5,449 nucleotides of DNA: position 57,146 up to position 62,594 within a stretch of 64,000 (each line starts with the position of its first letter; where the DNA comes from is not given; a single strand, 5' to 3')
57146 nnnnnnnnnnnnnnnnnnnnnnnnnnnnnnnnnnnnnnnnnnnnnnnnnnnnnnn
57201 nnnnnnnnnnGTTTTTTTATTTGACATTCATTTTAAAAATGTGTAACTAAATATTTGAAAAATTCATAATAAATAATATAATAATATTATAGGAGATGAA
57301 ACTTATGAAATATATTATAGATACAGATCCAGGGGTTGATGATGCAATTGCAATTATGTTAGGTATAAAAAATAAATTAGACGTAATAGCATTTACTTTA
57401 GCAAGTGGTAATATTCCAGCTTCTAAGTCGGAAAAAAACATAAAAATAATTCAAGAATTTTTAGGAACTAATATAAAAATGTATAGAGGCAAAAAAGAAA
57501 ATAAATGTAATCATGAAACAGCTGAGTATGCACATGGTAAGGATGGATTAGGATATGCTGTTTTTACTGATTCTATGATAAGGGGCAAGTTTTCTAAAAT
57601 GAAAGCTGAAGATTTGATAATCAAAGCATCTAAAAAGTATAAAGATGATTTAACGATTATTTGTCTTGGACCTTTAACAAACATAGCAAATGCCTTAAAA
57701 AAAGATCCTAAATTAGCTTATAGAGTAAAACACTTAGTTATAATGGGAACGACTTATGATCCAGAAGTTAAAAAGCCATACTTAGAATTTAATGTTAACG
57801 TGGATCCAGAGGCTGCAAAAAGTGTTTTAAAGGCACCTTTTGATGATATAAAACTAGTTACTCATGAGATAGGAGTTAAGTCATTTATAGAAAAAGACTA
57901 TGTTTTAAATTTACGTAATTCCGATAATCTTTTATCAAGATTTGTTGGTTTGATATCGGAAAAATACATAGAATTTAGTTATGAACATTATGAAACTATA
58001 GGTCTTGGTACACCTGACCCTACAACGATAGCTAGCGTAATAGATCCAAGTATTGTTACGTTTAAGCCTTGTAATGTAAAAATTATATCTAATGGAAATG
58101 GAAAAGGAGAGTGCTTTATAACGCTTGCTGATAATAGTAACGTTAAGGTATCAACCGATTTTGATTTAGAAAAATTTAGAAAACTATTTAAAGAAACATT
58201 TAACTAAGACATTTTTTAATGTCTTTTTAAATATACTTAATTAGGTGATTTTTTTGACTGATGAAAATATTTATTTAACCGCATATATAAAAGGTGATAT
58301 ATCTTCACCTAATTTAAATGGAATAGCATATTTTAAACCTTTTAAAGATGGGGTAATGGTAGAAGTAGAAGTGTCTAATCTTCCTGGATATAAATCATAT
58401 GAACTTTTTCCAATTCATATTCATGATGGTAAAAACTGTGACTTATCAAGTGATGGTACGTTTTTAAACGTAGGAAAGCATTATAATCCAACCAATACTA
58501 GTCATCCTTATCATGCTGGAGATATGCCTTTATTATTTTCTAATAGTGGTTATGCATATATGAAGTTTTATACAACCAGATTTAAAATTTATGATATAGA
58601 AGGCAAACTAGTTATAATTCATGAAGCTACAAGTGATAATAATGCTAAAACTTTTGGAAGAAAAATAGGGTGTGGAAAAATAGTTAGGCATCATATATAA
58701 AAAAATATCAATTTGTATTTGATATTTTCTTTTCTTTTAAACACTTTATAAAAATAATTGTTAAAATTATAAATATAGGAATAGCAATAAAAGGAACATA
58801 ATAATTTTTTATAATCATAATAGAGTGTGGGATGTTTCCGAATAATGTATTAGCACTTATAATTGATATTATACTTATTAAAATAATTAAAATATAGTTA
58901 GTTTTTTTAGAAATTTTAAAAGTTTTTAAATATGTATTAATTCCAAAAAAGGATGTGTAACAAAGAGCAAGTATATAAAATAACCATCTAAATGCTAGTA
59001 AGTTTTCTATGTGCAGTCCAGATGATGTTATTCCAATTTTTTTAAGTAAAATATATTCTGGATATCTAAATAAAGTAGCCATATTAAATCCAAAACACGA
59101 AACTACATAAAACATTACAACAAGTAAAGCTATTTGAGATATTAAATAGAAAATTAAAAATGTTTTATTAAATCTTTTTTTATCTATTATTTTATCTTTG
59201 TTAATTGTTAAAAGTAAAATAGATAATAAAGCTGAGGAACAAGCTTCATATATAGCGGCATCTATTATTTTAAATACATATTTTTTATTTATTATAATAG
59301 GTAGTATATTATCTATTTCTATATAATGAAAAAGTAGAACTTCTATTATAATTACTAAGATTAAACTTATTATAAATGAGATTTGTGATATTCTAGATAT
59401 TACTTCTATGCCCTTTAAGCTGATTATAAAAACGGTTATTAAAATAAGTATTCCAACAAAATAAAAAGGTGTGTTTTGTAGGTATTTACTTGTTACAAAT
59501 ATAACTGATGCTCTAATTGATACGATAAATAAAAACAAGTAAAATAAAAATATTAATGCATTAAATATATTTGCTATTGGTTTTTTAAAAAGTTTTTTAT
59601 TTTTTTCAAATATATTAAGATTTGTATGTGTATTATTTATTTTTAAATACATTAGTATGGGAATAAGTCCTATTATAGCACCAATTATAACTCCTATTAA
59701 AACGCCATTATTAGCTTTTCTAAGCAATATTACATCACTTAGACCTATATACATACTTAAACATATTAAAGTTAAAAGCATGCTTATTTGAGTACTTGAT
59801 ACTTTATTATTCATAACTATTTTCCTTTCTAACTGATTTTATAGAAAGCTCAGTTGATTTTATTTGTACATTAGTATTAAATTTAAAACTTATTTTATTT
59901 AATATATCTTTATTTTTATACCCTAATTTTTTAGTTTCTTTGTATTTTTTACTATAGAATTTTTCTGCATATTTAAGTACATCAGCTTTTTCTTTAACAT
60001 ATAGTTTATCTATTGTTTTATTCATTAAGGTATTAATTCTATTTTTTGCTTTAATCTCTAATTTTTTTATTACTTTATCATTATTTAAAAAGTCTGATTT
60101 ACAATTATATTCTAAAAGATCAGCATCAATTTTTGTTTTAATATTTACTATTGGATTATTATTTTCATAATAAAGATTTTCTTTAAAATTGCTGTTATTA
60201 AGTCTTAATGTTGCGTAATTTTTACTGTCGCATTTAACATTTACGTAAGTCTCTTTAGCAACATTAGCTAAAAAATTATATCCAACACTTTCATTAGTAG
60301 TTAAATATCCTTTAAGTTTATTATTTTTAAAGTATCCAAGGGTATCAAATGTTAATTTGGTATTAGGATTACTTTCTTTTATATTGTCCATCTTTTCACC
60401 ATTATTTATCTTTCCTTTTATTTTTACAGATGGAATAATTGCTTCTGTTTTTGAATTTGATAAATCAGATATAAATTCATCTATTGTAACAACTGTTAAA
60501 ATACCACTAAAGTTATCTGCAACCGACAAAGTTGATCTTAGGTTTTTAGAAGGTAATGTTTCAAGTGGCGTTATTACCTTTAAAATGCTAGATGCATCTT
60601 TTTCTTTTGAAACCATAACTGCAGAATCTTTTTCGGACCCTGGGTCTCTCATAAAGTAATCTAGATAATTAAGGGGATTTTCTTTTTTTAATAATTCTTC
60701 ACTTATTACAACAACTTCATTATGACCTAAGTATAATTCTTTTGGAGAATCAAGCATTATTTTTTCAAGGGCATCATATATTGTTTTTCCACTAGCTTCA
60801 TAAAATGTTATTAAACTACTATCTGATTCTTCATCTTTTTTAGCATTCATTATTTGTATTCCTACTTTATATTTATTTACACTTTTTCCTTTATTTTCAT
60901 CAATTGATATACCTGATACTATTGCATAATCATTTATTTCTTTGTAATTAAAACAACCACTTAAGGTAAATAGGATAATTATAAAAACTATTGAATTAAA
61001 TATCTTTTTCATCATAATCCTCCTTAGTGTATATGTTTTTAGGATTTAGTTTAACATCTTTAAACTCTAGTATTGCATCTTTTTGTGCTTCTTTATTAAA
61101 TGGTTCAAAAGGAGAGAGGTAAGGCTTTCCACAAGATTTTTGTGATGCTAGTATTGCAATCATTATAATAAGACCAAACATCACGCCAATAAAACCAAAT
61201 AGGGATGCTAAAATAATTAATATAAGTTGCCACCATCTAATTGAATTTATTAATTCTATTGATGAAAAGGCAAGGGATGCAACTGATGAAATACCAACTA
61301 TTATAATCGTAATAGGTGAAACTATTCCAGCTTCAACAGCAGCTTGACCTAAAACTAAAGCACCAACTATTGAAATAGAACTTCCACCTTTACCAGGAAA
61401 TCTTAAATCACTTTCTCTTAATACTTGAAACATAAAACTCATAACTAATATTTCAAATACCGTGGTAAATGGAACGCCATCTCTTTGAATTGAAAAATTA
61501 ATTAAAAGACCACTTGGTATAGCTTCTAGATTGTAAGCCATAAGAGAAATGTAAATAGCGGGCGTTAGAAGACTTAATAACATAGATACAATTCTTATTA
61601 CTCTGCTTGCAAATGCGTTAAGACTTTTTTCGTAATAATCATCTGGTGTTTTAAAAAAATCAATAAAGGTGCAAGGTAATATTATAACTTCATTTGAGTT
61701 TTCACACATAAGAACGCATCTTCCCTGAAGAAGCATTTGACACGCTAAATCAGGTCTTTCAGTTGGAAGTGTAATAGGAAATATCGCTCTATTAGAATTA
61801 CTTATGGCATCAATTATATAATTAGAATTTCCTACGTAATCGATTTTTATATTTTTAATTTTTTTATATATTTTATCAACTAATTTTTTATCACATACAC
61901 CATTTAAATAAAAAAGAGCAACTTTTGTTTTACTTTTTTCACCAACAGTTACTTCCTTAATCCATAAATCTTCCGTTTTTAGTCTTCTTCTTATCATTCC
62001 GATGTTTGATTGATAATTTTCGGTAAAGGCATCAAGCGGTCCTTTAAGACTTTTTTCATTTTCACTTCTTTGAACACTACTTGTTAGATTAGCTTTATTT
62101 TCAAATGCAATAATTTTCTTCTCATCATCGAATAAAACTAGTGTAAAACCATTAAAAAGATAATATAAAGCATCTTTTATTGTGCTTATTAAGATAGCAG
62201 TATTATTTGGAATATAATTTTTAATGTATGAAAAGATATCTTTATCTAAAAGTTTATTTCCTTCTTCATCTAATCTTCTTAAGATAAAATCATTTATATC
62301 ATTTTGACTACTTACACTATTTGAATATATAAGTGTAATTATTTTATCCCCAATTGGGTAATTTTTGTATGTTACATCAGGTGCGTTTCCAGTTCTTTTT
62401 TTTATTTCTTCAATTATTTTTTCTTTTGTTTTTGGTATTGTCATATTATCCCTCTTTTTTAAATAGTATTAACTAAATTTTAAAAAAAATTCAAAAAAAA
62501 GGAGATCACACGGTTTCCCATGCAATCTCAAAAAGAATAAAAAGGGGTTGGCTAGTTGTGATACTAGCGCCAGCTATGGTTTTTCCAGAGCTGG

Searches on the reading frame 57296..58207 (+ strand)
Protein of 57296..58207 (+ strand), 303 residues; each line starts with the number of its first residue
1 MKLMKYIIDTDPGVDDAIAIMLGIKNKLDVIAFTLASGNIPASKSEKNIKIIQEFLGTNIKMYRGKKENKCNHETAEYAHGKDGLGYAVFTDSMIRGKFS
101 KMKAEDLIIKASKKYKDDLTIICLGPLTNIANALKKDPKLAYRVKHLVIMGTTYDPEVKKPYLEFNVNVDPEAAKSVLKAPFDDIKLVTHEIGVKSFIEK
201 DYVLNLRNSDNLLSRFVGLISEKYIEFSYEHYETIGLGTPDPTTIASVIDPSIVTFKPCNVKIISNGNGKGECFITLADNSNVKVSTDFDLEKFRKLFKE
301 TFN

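Call 65: search_protein_families(library=pfam, proteins=[window:57296-58207:+], max_evalue=0.0001)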
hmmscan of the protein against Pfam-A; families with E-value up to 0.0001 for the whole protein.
window:57296-58207:+ (303 aa): 1 family
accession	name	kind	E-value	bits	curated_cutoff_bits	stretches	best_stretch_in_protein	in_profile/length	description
PF01156.24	IU_nuc_hydro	-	4.7e-60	204.2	34.2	1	7-295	2-296/297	Inosine-uridine preferring nucleoside hydrolase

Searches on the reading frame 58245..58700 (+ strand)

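Call 65: search_protein_families(library=pfam, proteins=[window:58245-58700:+], max_evalue=0.0001)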
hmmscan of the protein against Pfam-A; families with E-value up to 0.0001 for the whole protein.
window:58245-58700:+ (151 aa): 1 family
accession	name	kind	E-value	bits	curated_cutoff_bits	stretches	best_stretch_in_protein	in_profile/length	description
PF00080.25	Sod_Cu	-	3.7e-15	57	28.9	1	25-146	2-133/133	Copper/zinc superoxide dismutase (SODC)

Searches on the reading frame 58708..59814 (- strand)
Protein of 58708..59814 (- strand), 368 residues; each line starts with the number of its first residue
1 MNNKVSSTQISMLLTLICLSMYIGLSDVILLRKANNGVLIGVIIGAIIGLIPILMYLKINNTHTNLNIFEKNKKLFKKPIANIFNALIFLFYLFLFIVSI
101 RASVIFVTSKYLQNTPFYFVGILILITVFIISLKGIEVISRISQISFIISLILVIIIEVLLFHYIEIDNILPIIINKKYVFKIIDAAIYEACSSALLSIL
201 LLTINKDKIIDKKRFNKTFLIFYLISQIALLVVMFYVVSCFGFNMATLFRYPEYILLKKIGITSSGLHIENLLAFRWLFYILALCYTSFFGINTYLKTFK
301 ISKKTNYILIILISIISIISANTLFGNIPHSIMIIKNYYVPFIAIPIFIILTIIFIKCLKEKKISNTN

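Call 65: search_protein_families(library=pfam, proteins=[window:58708-59814:-], max_evalue=0.0001)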
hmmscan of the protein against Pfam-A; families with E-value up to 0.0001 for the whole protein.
window:58708-59814:- (368 aa): 1 family
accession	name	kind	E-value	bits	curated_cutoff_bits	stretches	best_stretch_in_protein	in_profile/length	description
PF03845.19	Spore_permease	-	3.4e-19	69.3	23.4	1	13-320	7-312/321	Spore germination protein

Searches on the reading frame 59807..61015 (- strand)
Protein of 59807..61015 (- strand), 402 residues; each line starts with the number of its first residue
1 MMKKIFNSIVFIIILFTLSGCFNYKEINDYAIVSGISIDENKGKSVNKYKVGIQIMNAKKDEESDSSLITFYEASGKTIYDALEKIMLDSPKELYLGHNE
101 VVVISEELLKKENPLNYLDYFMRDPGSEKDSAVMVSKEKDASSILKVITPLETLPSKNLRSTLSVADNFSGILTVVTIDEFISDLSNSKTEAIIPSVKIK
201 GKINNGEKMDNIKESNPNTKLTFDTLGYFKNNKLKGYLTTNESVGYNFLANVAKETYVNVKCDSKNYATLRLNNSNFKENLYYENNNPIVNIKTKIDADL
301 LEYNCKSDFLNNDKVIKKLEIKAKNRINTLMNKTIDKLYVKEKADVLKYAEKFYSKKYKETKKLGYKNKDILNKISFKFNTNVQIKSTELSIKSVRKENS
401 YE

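Call 65: search_protein_families(library=pfam, proteins=[window:59807-61015:-], max_evalue=0.0001)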
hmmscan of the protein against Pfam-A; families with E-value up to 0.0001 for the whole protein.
window:59807-61015:- (402 aa): 2 families
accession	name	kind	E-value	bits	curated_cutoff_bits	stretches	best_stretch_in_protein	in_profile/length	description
PF25198.1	Spore_GerAC_N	-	4.8e-38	131.2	27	1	23-199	1-176/176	Spore germination protein N-terminal domain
PF05504.16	Spore_GerAC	-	9.9e-23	81.5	23.6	1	226-388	3-166/167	Spore germination B3/ GerAC like, C-terminal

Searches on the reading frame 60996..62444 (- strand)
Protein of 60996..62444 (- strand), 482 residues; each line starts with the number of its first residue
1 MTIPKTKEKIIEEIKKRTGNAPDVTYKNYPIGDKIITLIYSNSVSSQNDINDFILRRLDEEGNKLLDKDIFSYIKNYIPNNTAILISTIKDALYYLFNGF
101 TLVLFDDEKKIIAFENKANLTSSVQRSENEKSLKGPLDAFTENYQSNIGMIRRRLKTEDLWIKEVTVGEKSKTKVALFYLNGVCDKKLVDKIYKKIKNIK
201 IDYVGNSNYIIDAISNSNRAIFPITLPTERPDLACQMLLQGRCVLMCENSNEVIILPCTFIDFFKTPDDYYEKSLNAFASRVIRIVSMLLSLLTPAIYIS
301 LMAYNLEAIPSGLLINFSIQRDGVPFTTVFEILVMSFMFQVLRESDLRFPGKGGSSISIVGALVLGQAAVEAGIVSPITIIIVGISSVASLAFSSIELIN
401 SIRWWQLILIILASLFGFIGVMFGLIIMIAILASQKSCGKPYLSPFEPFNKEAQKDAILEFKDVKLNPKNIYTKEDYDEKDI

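Call 65: search_protein_families(library=pfam, proteins=[window:60996-62444:-], max_evalue=0.0001)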
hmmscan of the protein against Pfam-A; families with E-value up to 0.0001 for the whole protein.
window:60996-62444:- (482 aa): 1 family
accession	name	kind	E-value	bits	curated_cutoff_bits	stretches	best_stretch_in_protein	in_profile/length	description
PF03323.18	GerA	-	1.6e-137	459.3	27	1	13-461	2-455/466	Bacillus/Clostridium GerA spore germination protein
